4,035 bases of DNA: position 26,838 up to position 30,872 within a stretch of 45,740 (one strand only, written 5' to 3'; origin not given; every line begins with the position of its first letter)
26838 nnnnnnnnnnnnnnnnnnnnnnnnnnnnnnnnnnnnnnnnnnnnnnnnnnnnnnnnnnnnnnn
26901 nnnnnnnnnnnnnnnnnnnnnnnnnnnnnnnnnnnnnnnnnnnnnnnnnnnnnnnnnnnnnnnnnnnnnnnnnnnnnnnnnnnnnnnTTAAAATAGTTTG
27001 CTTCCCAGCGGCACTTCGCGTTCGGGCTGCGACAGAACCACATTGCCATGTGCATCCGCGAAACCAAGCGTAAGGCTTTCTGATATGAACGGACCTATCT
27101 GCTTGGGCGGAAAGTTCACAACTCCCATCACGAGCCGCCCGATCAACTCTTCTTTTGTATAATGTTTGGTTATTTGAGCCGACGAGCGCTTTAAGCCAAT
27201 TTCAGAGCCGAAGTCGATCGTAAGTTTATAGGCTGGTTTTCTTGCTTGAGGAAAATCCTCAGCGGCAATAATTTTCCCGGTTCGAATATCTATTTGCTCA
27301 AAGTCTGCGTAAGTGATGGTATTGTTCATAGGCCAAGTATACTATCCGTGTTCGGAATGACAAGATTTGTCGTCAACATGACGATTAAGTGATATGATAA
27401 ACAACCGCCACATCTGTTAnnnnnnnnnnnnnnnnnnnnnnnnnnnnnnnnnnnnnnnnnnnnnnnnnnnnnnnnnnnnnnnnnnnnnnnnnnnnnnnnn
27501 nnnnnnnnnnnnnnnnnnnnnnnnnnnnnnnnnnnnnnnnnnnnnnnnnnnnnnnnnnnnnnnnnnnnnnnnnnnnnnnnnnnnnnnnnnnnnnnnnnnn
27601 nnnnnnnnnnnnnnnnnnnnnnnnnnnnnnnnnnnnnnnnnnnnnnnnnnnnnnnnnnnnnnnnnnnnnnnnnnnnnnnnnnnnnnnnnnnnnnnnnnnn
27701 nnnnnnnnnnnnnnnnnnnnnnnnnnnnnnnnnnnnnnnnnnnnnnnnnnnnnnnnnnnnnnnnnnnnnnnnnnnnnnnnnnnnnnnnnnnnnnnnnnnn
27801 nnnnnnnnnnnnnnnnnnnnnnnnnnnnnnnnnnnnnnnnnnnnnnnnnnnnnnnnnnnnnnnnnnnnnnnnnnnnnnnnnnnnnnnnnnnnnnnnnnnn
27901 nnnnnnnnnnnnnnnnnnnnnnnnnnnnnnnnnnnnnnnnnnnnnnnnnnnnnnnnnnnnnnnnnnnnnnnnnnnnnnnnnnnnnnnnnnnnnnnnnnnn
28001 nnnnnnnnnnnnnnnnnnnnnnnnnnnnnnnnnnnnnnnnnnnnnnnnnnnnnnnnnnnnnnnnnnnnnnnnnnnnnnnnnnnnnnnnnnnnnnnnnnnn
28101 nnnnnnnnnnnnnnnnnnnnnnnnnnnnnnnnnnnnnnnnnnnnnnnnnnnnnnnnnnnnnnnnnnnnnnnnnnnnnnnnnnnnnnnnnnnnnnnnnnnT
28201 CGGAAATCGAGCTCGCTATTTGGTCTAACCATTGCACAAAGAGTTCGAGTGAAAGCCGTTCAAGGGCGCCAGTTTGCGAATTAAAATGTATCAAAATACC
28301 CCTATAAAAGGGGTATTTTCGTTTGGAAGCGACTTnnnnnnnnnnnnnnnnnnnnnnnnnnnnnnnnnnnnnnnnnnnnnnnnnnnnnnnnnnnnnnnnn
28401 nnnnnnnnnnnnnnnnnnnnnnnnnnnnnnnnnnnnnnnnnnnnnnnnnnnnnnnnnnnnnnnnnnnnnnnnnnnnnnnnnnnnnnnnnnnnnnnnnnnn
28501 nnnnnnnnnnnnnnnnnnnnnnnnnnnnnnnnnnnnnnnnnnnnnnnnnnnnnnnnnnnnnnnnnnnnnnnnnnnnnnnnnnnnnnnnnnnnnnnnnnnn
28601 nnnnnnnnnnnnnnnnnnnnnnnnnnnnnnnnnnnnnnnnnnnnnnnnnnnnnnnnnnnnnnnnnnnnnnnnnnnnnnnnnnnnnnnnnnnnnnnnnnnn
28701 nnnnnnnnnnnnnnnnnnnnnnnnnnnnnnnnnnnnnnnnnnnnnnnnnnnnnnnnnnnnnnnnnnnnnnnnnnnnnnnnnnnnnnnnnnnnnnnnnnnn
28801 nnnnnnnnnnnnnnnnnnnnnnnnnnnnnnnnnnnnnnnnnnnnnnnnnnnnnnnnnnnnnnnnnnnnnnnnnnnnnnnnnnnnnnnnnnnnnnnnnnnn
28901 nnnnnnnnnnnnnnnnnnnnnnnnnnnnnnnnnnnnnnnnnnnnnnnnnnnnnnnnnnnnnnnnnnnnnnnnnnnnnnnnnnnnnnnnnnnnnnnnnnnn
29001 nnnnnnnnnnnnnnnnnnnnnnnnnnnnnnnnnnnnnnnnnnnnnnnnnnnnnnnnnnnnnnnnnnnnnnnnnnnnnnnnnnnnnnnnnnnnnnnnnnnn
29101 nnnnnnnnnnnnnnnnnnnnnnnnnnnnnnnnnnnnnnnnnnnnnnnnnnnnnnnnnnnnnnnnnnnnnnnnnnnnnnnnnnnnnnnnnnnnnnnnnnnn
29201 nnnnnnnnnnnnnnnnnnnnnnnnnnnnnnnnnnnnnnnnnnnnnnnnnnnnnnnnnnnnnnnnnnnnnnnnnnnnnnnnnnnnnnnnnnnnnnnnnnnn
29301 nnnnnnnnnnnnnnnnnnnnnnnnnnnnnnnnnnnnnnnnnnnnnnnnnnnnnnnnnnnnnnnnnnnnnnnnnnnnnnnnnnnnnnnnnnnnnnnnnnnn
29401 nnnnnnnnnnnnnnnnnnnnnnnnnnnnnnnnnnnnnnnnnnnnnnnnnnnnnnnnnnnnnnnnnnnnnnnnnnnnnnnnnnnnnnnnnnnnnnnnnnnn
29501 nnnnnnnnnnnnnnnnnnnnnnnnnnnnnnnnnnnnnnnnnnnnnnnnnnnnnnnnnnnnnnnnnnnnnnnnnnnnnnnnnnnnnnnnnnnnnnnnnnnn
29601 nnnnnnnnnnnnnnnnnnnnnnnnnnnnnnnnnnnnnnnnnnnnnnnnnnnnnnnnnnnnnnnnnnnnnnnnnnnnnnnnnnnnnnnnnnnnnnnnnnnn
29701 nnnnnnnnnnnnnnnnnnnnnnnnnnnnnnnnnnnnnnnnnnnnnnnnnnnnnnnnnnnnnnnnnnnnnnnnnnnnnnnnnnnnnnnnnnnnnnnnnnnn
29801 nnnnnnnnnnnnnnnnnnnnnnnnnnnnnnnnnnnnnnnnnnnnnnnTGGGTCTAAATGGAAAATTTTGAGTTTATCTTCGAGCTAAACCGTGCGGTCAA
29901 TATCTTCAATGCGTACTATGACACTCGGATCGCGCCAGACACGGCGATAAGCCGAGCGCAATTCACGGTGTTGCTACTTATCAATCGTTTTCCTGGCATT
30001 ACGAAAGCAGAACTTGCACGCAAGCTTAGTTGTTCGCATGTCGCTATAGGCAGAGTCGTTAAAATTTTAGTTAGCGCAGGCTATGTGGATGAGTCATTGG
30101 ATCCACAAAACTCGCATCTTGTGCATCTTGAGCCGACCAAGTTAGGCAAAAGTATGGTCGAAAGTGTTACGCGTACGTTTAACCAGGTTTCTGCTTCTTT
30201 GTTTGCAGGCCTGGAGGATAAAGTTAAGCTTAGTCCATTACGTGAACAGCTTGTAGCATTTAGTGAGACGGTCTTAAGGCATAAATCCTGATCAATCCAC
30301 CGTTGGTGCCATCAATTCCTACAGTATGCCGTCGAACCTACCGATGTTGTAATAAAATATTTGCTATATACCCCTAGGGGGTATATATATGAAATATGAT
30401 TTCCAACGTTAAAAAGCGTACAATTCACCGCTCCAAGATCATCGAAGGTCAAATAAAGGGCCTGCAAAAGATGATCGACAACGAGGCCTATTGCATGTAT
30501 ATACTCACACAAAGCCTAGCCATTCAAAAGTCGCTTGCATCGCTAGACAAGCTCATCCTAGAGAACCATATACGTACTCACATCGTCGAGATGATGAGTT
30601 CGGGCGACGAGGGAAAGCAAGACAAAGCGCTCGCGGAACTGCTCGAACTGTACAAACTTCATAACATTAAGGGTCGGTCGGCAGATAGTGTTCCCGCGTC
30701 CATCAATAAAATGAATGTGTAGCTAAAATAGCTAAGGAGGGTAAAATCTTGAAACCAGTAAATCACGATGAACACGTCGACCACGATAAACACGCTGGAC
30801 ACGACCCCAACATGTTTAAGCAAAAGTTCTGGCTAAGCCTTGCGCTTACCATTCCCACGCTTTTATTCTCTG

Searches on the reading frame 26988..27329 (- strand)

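Call 62: search_protein_families(library=pfam, proteins=[window:26988-27329:-], max_evalue=0.00001)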
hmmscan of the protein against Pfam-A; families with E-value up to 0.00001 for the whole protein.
window:26988-27329:- (113 aa): 1 family
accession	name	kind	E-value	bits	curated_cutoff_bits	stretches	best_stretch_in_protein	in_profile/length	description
PF01588.26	tRNA_bind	-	1.6e-15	57.4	27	1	15-111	1-96/96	Putative tRNA binding domain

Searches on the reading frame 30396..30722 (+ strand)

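Call 63: search_protein_families(library=pfam, proteins=[window:30396-30722:+], max_evalue=0.00001)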
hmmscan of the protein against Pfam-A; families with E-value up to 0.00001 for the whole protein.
window:30396-30722:+ (108 aa): 1 family
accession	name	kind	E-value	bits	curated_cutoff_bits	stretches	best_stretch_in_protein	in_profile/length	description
PF02583.22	Trns_repr_metal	-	3.4e-20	72.7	22.8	1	6-85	2-75/78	Metal-sensitive transcriptional repressor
